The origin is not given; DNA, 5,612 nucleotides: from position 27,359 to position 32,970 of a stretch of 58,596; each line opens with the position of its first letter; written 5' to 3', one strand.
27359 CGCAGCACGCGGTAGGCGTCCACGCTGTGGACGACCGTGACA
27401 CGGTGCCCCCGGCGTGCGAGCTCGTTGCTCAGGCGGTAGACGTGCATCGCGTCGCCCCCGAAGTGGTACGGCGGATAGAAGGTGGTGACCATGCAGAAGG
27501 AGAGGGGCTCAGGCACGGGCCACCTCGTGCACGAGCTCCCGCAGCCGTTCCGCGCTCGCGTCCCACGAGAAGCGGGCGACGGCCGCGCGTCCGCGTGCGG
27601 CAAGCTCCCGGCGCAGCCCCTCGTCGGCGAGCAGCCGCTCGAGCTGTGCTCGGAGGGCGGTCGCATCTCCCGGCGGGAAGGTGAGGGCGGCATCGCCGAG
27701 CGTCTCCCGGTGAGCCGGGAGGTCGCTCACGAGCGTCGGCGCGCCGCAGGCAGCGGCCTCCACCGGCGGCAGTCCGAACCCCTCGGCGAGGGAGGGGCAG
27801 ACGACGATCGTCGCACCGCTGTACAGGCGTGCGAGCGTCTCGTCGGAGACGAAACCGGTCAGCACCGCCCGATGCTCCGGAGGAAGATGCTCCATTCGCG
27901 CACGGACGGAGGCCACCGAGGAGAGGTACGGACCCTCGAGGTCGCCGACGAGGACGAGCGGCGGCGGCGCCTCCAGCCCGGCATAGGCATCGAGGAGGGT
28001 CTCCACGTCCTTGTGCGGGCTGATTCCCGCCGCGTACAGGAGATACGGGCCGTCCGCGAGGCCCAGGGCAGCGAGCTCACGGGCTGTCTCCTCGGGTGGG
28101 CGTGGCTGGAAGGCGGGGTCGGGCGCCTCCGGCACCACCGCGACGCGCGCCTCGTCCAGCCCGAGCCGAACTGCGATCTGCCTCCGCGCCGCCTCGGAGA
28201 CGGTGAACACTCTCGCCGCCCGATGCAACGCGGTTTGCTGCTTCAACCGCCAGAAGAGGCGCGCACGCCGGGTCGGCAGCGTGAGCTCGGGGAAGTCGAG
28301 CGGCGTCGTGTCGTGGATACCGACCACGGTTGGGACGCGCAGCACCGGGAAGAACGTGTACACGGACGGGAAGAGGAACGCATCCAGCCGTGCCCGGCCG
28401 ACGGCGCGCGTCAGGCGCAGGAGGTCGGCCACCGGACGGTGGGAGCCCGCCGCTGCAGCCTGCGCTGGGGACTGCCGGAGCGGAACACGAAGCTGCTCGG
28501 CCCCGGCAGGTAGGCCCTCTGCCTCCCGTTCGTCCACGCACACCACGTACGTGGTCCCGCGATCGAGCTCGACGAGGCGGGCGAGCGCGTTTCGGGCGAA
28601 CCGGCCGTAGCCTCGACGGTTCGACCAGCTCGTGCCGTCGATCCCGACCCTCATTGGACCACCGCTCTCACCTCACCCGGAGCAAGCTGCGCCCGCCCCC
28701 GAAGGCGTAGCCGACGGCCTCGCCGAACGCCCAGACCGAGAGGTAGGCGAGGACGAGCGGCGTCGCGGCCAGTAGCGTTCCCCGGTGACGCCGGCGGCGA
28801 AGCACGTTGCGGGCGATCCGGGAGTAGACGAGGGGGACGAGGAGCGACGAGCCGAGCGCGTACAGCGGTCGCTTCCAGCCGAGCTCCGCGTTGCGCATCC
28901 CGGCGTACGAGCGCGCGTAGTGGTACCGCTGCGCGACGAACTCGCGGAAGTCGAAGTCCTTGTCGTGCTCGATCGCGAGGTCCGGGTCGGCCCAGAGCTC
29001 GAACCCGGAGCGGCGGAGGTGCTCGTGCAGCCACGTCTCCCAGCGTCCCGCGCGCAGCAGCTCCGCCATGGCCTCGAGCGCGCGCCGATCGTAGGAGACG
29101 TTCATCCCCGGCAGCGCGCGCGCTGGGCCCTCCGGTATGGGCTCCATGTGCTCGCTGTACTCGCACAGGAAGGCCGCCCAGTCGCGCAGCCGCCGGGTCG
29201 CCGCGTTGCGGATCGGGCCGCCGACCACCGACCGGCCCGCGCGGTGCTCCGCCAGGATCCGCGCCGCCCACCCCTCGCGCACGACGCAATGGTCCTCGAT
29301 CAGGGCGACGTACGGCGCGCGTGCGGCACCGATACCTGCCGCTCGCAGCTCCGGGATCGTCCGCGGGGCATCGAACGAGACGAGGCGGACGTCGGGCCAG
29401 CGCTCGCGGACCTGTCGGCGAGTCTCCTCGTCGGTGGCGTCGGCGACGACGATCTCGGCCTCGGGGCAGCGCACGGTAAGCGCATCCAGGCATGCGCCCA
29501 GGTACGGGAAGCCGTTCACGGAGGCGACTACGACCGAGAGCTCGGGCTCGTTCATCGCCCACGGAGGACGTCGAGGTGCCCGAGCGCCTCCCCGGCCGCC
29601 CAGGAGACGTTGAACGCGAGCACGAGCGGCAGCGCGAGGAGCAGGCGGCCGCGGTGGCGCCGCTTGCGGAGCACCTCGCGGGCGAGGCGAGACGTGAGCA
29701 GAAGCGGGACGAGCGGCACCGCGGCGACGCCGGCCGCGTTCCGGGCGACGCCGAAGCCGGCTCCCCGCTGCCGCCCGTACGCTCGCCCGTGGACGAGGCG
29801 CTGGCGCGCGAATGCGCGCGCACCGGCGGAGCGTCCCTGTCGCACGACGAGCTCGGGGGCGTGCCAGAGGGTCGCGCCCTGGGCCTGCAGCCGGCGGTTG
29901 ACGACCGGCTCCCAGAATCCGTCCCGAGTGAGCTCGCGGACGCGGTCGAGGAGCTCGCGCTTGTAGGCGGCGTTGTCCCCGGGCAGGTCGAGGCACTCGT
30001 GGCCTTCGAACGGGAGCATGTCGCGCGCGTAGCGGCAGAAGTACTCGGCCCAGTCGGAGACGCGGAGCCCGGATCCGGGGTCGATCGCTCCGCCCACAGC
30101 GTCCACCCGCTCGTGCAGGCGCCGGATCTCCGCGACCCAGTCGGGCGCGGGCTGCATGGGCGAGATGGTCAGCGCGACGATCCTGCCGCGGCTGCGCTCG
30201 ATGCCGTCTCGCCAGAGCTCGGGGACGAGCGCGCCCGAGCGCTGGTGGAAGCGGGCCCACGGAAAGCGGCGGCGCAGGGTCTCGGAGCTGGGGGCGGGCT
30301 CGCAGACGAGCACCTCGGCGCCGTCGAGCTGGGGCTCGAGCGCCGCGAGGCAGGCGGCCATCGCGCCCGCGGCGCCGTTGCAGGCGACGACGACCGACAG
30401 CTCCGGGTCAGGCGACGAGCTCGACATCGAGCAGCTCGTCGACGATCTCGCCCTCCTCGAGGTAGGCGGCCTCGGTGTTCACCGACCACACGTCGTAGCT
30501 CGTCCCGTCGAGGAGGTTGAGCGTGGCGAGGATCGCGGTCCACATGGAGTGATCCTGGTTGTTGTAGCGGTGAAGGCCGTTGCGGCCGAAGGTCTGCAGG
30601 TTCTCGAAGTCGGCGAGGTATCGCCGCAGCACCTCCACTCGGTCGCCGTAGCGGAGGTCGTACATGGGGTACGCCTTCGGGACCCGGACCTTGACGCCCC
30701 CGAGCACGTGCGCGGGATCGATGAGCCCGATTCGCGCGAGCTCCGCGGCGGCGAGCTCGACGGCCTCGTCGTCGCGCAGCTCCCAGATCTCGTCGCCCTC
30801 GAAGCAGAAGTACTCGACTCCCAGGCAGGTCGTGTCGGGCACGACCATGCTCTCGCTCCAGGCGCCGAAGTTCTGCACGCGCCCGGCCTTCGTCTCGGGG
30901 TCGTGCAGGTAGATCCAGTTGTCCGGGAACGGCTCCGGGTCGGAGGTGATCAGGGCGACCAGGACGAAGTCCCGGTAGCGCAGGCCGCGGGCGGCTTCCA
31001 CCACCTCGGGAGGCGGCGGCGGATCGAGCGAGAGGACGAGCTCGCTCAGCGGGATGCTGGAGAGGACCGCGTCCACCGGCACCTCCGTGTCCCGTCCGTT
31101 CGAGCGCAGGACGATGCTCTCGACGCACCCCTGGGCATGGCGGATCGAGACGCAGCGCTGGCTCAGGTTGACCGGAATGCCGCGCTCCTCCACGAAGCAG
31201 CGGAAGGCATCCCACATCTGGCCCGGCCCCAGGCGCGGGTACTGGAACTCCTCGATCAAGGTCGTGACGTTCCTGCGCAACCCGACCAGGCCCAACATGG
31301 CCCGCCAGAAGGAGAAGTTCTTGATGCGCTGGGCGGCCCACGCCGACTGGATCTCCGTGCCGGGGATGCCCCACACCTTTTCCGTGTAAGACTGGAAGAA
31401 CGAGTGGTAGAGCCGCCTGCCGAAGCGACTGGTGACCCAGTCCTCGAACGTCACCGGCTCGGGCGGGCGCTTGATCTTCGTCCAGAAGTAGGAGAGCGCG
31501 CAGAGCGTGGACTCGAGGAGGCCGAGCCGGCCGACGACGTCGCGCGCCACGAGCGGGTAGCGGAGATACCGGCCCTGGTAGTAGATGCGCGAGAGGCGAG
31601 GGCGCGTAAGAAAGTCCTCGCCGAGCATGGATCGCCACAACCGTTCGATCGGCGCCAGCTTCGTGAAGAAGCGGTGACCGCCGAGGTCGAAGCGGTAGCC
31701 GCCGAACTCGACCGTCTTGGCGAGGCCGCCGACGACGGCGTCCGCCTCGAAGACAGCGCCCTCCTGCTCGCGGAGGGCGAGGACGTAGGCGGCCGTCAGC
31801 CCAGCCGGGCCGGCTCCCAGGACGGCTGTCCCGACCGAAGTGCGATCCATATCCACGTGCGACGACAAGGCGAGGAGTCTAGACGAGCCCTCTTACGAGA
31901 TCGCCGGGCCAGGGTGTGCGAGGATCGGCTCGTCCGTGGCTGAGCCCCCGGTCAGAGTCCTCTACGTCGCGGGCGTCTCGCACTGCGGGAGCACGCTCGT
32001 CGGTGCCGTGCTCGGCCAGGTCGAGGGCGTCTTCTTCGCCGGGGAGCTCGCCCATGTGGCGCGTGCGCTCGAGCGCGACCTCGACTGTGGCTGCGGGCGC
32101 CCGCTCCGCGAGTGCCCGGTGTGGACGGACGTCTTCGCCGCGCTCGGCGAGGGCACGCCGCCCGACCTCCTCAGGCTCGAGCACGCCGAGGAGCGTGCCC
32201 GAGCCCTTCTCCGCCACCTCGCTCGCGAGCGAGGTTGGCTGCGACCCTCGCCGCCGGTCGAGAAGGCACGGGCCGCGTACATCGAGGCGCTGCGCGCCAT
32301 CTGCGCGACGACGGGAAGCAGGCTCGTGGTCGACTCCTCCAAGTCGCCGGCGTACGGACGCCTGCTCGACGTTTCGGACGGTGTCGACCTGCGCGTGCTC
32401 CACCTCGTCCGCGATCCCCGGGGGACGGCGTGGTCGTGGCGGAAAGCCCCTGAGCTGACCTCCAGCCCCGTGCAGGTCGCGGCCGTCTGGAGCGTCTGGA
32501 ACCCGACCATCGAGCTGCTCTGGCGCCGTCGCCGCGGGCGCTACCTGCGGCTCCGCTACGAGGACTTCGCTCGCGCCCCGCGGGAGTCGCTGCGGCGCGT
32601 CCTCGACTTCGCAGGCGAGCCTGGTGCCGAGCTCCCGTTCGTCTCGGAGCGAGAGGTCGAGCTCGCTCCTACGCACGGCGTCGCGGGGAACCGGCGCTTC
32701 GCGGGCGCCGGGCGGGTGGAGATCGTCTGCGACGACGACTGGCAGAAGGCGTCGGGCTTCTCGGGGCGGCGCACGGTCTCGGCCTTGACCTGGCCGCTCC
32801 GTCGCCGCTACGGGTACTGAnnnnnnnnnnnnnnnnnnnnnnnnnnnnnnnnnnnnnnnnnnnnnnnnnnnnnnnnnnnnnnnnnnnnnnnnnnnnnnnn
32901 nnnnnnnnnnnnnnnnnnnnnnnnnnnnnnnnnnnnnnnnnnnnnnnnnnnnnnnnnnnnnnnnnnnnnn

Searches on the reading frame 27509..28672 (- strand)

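Call 47: search_protein_families(library=pfam, proteins=[window:27509-28672:-], max_evalue=0.0001)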
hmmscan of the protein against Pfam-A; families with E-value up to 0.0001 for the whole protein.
window:27509-28672:- (387 aa): 5 families
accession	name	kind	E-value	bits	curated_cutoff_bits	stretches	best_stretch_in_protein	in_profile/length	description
PF00534.26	Glycos_transf_1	-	1.5e-26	93.4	26.4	1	207-362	14-170/172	Glycosyl transferases group 1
PF13692.12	Glyco_trans_1_4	-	1.4e-22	80.9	27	1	209-350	2-142/142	Glycosyl transferases group 1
PF13439.12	Glyco_transf_4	-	4.7e-12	46.7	28.5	1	21-185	3-167/170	Glycosyltransferase Family 4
PF13524.12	Glyco_trans_1_2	-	4.3e-11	43.4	25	1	268-377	28-142/144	Glycosyl transferase-like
PF20706.3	GT4-conflict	-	7.5e-08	32.2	26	1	255-377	247-385/385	Family 4 Glycosyltransferase in conflict systems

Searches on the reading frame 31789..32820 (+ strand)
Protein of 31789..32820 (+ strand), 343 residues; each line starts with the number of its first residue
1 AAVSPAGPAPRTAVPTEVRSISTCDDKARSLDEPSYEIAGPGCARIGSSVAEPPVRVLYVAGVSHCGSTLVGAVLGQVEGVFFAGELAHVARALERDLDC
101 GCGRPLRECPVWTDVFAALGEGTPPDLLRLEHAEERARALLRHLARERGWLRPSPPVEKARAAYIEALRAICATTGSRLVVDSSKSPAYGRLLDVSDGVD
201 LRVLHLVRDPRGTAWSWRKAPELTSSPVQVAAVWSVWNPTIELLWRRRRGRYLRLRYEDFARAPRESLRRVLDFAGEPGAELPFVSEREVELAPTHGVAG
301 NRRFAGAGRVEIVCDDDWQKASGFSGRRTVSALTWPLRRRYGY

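Call 48: search_protein_families(library=pfam, proteins=[window:31789-32820:+], max_evalue=0.0001)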
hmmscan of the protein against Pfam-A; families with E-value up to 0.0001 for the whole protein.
window:31789-32820:+ (343 aa): 2 families
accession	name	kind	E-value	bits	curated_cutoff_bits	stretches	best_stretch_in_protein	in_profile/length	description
PF13469.12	Sulfotransfer_3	-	8.3e-11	43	27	1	59-278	3-213/216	Sulfotransferase family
PF00685.33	Sulfotransfer_1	-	9.6e-06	25.6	22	1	200-278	90-182/255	Sulfotransferase domain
